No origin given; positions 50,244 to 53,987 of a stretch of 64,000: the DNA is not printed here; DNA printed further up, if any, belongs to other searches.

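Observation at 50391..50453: Near-invariant extreme C-terminal tail shared by the three giant proteins, a candidate sorting or anchoring signal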

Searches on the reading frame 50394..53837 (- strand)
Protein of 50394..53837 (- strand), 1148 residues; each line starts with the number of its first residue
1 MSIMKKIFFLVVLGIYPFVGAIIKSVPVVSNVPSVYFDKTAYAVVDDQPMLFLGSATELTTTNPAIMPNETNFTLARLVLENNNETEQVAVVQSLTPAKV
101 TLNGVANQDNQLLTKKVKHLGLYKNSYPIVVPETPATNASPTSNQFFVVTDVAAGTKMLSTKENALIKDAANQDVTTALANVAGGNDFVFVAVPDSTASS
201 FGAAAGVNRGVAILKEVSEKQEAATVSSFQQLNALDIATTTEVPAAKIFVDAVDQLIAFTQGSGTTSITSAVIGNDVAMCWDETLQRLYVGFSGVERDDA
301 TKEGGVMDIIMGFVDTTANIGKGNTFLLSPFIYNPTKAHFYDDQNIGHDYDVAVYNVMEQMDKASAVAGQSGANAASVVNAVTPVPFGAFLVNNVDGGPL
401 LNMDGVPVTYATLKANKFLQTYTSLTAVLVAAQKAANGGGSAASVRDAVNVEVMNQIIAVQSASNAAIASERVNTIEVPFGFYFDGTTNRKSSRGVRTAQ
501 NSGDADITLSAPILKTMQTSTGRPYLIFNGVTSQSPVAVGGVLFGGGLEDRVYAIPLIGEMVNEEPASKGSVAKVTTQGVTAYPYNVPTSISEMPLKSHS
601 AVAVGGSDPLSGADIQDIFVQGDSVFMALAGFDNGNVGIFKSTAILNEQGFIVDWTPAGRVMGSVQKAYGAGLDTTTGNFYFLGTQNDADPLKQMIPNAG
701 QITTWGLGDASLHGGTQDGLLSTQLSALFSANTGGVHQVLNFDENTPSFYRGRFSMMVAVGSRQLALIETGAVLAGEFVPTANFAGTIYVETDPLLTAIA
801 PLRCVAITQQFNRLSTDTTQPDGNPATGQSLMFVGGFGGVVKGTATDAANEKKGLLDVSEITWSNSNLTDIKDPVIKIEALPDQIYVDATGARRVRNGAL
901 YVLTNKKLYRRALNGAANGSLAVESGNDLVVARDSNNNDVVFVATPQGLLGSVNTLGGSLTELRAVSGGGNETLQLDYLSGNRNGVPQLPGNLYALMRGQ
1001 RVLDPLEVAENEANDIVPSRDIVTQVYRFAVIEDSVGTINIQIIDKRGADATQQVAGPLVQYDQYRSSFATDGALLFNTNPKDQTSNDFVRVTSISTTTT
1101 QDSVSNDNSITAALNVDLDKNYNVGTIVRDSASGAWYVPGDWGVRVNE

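Call 8: search_protein_families(library=pfam, proteins=[window:50394-53837:-], max_evalue=0.1)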
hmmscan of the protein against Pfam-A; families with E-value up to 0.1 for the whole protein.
window:50394-53837:- (1148 aa): 0 families

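Call 9: search_protein_families(library=ncbifam, proteins=[window:50394-53837:-], max_evalue=0.1)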
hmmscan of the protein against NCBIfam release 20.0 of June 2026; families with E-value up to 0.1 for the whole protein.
window:50394-53837:- (1148 aa): 0 families

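Call 10: find_homologous_proteins(query=window:50394-53837:-, max_evalue=0.001)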
Query window:50394-53837:- (1148 aa): 2 proteins with E <= 0.001 among 8000 candidates.
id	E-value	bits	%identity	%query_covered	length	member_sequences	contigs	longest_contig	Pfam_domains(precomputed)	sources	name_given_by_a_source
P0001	0.0e+0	1467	61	100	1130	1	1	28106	-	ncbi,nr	ncbi:hypothetical protein K2X40_04740 [Candidatus Babeliales bacterium]|nr:hypothetical protein [Can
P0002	0.0e+0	1433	60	100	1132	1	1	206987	-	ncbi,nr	ncbi:hypothetical protein K2W90_06250 [Candidatus Babeliales bacterium]|nr:hypothetical protein [Can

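Call 13: find_encoding_contigs(protein=P0002, flank=10000, max_places=3)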
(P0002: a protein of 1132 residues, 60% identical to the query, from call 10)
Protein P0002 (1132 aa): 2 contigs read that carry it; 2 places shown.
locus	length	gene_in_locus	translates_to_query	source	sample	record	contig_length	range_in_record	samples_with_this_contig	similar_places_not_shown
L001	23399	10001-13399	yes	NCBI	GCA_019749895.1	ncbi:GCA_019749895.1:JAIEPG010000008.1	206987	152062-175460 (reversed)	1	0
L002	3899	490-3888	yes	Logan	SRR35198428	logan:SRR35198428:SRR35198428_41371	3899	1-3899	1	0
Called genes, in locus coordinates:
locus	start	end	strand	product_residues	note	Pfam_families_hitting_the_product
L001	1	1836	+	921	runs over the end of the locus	-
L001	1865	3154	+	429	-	-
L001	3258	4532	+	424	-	-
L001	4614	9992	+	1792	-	-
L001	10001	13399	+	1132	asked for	-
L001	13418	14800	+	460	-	PF23410:Beta-prop_VPS8 (faint), PF23414:Beta-prop_EML_2 (faint), PF24814:WD40_Prp19 (faint), PF00400:WD40 (faint), PF23381:Beta-prop_IFT122_1st (faint), PF25174:Beta-prop_THOC3 (faint), PF25175:Beta-prop_WDR5 (faint)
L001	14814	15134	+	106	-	-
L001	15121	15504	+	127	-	PF05168:HEPN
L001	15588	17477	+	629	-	PF00912:Transgly, PF00905:Transpeptidase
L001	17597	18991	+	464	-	-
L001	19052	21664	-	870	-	PF01411:tRNA-synt_2c, PF07973:tRNA_SAD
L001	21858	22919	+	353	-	PF12796:Ank_2, PF13606:Ank_3 (faint), PF13637:Ank_4 (weak), PF12796:Ank_2, PF13857:Ank_5 (weak), PF00023:Ank (weak), PF13637:Ank_4, PF12796:Ank_2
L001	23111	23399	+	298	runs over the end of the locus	-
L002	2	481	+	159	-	?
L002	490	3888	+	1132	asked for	-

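Call 14: find_encoding_contigs(protein=P0001, flank=10000, max_places=3)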
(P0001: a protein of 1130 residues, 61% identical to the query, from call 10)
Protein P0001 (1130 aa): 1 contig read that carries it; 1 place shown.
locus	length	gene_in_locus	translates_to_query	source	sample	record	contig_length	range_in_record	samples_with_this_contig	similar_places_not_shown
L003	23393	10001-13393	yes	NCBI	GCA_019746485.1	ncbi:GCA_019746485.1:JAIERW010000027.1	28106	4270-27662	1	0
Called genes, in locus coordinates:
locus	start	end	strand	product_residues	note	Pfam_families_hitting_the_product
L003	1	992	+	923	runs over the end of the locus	-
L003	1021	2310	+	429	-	-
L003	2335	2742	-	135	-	PF05168:HEPN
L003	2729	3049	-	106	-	PF01909:NTP_transf_2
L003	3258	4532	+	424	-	-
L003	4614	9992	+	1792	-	-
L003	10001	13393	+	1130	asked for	-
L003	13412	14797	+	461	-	PF23414:Beta-prop_EML_2 (faint), PF24814:WD40_Prp19 (faint), PF23381:Beta-prop_IFT122_1st (faint), PF25174:Beta-prop_THOC3 (faint), PF25175:Beta-prop_WDR5 (faint)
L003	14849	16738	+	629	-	PF00912:Transgly, PF00905:Transpeptidase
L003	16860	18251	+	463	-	-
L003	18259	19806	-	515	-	PF14516:AAA_35, PF24883:NPHP3_N (faint), PF28130:DUF8371 (weak)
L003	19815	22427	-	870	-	PF01411:tRNA-synt_2c, PF07973:tRNA_SAD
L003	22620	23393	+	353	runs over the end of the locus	PF12796:Ank_2, PF13606:Ank_3 (faint), PF13637:Ank_4, PF13857:Ank_5 (faint), PF12796:Ank_2, PF00023:Ank (weak), PF13637:Ank_4 (weak), PF12796:Ank_2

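Call 32: search_protein_representatives(alignment_id=A2)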
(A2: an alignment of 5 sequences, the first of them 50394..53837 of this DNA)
Query: 5 sequences, 1132 profile positions. Proteins with E-value up to 0.001 (for the whole library): 944; up to 1e-10: 841; up to 1e-30: 438. The best 150 are listed.
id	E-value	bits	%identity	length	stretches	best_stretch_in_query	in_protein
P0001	0.0e+00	2044.6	-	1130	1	1-1132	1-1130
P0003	4.1e-293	992.1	-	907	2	453-1132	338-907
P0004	1.7e-266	904.0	-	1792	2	453-1132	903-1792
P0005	9.1e-179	613.4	-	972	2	452-1132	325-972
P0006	8.1e-177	607.0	-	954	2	453-1132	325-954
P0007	6.4e-176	604.0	-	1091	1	146-1132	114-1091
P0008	6.6e-174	597.3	-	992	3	451-1131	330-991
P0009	5.7e-162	557.8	-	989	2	455-1132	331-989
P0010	1.3e-161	556.6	-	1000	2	458-1132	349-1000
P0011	3.9e-157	541.8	-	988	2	482-1132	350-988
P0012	2.7e-155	535.7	-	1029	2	140-790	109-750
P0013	1.7e-153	529.8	-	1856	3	447-707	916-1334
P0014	6.1e-142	491.5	-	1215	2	419-1132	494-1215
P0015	4.3e-140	485.3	-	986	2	453-1132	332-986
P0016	1.2e-139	483.9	-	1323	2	411-1132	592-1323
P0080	9.5e-93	328.6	-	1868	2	454-1132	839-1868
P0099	9.7e-86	305.4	-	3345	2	457-1132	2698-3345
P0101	3.0e-85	303.7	-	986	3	459-988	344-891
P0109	8.2e-81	289.0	-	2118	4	482-981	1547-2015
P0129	5.0e-73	263.3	-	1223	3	406-931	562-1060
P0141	7.2e-68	246.2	-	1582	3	353-939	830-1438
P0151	2.0e-65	238.0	-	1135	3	484-959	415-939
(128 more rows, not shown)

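Call 77: find_encoding_contigs(protein=P0101, flank=8000, max_places=2)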
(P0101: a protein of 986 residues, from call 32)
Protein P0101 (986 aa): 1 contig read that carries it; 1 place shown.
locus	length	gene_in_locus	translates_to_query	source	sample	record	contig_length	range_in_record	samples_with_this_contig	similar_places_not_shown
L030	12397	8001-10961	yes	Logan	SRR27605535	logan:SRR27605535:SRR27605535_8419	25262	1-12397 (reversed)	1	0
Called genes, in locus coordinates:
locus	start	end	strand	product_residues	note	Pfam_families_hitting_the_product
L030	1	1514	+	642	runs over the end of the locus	PF00005:ABC_tran, PF02463:SMC_N (faint), PF03193:RsgA_GTPase (faint), PF01926:MMR_HSR1 (faint), PF13304:AAA_21 (faint), PF12848:ABC_tran_Xtn, PF00005:ABC_tran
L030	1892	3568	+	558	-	PF21760:SecD_1st, PF22599:SecDF_P1_head, PF02355:SecD_SecF_C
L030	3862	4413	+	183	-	PF02632:BioY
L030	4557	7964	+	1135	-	-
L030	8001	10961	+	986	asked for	-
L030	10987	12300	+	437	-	-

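Call 79: find_encoding_contigs(protein=P0129, flank=8000, max_places=2)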
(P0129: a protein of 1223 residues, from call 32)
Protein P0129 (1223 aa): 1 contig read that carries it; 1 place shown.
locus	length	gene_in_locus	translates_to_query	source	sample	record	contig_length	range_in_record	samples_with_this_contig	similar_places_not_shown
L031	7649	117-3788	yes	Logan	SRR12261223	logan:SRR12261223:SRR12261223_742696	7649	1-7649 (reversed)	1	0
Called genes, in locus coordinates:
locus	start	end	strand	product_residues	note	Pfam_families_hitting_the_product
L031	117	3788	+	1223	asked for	-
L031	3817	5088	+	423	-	-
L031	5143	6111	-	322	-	PF07931:CPT (weak)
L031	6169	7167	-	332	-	PF00288:GHMP_kinases_N, PF08544:GHMP_kinases_C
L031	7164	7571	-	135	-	PF12172:zf-ChsH2, PF01796:OB_ChsH2_C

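Call 80: find_encoding_contigs(protein=P0141, flank=8000, max_places=2)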
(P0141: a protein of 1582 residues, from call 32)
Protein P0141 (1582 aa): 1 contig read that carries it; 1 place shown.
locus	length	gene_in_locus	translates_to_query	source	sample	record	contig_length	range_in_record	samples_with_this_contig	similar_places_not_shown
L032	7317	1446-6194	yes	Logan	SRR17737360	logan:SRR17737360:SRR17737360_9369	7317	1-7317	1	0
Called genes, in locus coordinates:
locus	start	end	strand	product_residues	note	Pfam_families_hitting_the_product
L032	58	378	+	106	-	PF22600:MTPAP-like_central (weak), PF01909:NTP_transf_2, PF18765:Polbeta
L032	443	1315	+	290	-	PF12784:PDDEXK_2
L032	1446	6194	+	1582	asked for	-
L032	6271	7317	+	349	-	?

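Call 81: find_encoding_contigs(protein=P0099, flank=8000, max_places=2)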
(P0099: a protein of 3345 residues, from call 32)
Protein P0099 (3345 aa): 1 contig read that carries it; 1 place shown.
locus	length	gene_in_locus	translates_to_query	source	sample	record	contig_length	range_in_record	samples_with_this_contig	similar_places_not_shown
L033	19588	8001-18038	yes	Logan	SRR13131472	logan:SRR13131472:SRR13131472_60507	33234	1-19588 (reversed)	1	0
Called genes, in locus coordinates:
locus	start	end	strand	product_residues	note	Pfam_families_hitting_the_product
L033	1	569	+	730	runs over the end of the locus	PF00107:ADH_zinc_N, PF03721:UDPG_MGDP_dh_N (faint), PF01408:GFO_IDH_MocA, PF22725:GFO_IDH_MocA_C3 (weak)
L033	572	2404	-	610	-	PF02518:HATPase_c, PF13589:HATPase_c_3, PF01119:DNA_mis_repair, PF08676:MutL_C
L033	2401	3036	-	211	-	PF03968:LptD_N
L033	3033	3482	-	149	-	-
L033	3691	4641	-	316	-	-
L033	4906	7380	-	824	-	PF07244:POTRA, PF08479:POTRA_2 (weak), PF07244:POTRA (weak), PF01103:Omp85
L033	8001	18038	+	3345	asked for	-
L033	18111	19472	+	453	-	-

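Call 82: find_encoding_contigs(protein=P0151, flank=8000, max_places=2)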
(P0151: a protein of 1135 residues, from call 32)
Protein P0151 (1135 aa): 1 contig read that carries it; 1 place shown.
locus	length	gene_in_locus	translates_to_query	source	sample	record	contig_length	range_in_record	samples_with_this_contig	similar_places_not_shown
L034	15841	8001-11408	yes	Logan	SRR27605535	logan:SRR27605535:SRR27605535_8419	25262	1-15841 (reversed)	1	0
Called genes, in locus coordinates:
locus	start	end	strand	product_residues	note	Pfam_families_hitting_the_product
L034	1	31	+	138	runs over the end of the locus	PF05168:HEPN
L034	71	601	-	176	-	-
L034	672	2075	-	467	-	PF00443:UCH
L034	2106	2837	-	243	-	-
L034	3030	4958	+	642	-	PF00005:ABC_tran, PF02463:SMC_N (faint), PF03193:RsgA_GTPase (faint), PF01926:MMR_HSR1 (faint), PF13304:AAA_21 (faint), PF12848:ABC_tran_Xtn, PF00005:ABC_tran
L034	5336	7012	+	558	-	PF21760:SecD_1st, PF22599:SecDF_P1_head, PF02355:SecD_SecF_C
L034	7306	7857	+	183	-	PF02632:BioY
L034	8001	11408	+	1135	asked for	-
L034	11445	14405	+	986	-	-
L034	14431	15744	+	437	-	-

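Call 84: search_protein_families(library=pfam, proteins=[P0099, P0109, P0013, P0080], max_evalue=0.01)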
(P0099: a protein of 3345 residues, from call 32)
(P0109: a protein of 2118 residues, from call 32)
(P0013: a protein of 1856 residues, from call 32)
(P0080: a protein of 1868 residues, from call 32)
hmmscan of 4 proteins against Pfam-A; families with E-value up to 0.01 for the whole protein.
P0099 (3345 aa): 0 families

P0109 (2118 aa): 0 families

P0013 (1856 aa): 0 families

P0080 (1868 aa): 0 families
